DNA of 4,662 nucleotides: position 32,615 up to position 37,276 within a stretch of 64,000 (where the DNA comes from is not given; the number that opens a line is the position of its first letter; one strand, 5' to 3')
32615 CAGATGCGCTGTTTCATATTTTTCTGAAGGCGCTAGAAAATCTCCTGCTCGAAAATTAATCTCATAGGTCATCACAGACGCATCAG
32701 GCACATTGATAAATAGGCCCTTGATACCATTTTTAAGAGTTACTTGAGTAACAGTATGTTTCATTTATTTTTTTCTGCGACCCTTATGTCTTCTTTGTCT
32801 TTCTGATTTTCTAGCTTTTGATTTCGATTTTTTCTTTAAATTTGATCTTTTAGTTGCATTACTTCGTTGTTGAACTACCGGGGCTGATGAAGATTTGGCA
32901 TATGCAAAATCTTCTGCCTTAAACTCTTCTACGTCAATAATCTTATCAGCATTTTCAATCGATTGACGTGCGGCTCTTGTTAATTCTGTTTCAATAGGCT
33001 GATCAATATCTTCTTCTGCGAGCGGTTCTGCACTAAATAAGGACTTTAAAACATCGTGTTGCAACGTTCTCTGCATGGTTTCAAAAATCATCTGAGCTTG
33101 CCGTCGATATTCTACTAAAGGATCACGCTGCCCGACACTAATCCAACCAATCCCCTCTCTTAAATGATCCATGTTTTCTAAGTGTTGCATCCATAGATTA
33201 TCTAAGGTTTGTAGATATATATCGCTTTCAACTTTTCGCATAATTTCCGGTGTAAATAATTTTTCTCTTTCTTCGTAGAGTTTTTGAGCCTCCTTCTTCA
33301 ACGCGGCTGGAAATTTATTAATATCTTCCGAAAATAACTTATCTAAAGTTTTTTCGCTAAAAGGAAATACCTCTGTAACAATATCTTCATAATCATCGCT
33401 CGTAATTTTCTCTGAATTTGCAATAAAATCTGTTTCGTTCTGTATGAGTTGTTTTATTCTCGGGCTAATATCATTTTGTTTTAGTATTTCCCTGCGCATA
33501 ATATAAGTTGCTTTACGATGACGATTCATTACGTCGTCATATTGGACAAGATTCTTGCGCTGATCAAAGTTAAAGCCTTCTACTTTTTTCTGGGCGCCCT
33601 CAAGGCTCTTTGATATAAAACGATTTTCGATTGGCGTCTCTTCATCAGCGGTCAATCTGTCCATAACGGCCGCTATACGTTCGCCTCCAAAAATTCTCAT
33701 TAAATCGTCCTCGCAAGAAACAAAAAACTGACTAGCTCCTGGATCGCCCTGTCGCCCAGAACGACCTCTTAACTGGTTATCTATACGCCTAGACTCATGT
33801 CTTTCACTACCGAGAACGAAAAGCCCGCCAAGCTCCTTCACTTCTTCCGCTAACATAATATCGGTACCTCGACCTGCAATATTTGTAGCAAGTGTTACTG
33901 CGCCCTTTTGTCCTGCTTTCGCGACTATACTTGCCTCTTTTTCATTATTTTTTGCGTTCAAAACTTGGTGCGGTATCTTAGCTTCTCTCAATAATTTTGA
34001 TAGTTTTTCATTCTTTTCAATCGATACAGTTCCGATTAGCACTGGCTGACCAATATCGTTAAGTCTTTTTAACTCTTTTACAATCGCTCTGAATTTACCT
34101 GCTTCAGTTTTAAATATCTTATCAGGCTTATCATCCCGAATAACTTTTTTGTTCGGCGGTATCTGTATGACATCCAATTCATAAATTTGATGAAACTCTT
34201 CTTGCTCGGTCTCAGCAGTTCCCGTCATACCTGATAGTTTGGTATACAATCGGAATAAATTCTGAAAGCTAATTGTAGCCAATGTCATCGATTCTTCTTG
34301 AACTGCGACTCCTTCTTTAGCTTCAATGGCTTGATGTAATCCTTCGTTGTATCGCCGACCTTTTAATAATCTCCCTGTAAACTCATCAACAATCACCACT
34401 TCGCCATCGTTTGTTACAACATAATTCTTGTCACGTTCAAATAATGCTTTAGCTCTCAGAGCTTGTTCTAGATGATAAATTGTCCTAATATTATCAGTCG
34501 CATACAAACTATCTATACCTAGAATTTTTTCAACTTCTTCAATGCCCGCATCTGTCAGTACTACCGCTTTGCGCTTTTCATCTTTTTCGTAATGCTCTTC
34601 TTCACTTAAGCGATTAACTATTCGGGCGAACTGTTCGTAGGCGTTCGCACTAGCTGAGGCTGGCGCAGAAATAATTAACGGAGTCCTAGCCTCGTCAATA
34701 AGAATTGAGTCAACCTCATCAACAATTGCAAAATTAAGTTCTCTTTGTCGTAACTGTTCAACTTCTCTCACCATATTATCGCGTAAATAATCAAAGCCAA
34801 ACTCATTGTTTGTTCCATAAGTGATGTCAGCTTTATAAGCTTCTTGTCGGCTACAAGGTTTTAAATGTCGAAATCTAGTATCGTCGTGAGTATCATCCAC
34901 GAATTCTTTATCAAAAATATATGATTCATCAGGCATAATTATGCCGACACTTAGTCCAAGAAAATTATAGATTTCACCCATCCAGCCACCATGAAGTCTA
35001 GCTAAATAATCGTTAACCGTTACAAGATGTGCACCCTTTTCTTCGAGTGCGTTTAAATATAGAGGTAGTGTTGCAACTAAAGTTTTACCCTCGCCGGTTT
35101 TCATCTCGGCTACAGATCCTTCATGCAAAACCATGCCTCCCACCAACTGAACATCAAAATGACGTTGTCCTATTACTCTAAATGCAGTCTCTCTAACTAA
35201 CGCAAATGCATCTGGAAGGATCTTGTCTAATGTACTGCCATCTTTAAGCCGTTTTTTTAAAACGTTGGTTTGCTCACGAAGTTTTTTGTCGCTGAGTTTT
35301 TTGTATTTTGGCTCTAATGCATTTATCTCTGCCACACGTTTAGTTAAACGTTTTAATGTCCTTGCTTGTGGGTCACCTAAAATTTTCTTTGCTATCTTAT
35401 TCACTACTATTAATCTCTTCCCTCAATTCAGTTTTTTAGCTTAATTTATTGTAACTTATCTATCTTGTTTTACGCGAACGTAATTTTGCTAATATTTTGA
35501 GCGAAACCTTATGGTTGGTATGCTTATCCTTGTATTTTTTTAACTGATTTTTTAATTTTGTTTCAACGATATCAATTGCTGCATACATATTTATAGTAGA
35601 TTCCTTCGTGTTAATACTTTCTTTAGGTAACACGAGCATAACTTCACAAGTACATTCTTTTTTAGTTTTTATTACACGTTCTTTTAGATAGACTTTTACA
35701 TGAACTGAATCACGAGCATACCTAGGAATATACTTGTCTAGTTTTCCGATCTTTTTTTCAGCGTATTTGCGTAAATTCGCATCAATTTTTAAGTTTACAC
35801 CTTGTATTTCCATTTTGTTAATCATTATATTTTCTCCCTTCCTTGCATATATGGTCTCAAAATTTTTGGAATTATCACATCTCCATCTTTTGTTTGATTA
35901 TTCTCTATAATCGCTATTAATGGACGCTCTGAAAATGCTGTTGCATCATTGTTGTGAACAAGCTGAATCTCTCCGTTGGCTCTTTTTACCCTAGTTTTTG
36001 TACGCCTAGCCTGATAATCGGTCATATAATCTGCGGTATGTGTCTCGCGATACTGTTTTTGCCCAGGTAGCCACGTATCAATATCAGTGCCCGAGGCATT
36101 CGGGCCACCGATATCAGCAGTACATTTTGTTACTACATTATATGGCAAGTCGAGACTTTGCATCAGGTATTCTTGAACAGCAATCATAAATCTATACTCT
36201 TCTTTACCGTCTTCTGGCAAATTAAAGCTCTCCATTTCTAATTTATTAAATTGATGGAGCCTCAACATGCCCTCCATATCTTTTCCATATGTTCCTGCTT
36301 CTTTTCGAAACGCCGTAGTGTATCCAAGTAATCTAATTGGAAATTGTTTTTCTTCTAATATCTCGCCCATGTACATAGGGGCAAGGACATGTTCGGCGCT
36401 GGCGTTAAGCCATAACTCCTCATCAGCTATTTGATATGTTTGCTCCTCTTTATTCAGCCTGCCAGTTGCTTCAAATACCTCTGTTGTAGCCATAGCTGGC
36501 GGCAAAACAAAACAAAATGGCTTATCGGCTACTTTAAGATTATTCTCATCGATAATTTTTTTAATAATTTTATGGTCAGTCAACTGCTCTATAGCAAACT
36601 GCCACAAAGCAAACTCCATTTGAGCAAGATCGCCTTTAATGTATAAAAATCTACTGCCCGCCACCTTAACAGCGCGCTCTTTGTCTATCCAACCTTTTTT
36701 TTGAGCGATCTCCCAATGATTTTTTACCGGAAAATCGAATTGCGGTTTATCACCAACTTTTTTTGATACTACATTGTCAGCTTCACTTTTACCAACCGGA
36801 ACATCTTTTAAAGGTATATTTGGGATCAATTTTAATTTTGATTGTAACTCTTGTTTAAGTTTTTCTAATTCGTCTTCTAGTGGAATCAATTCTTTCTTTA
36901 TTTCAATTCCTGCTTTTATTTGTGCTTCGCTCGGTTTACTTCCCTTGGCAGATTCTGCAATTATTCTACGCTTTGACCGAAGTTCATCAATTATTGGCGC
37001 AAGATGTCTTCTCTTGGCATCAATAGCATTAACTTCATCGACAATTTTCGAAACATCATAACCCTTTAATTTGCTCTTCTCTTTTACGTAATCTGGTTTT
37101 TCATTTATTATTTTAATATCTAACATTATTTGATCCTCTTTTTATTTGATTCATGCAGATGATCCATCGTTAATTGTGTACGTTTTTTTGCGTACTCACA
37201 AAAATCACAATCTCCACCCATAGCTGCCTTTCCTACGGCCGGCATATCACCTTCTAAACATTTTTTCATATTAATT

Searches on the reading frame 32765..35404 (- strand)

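Call 42: search_protein_families(library=ncbifam, max_evalue=1e-60, proteins=[window:32765-35404:-])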
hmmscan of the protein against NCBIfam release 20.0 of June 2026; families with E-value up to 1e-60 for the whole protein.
window:32765-35404:- (879 aa): 8 families
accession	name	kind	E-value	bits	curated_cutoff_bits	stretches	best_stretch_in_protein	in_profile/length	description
NF009538.1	PRK12904.1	equivalog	0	1073.8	814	2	4-521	1-493/814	preprotein translocase subunit SecA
TIGR00963.1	secA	equivalog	1.3e-295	982.8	800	2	27-519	1-473/787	preprotein translocase subunit SecA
NF006630.0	PRK09200.1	subfamily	1.8e-281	935.8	862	1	6-796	3-778/789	preprotein translocase subunit SecA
TIGR04397.1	SecA2_Bac_anthr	exception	3.5e-263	875.3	1085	1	6-789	2-770/774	accessory Sec system translocase SecA2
NF009536.0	PRK12901.1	equivalog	5.9e-251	835.9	1493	2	301-714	484-891/1118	preprotein translocase subunit SecA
TIGR03714.1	secA2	equivalog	7.8e-229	761.8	930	1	16-781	5-761/762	accessory Sec system translocase SecA2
NF012136.0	SecA2_Lm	equivalog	8.9e-209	695.3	1100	1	25-785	19-761/776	accessory Sec system translocase SecA2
TIGR04221.1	SecA2_Mycobac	equivalog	9.8e-172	572.9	725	1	6-694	6-665/762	accessory Sec system translocase SecA2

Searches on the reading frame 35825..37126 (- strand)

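Call 71: search_protein_families(library=ncbifam, max_evalue=1e-40, proteins=[window:35825-37126:-])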
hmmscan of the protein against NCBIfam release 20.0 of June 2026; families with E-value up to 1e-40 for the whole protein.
window:35825-37126:- (433 aa): 1 family
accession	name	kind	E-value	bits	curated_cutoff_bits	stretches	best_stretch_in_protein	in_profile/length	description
TIGR00414.1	serS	equivalog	8.6e-107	357.7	301.65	1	1-427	1-418/418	serine--tRNA ligase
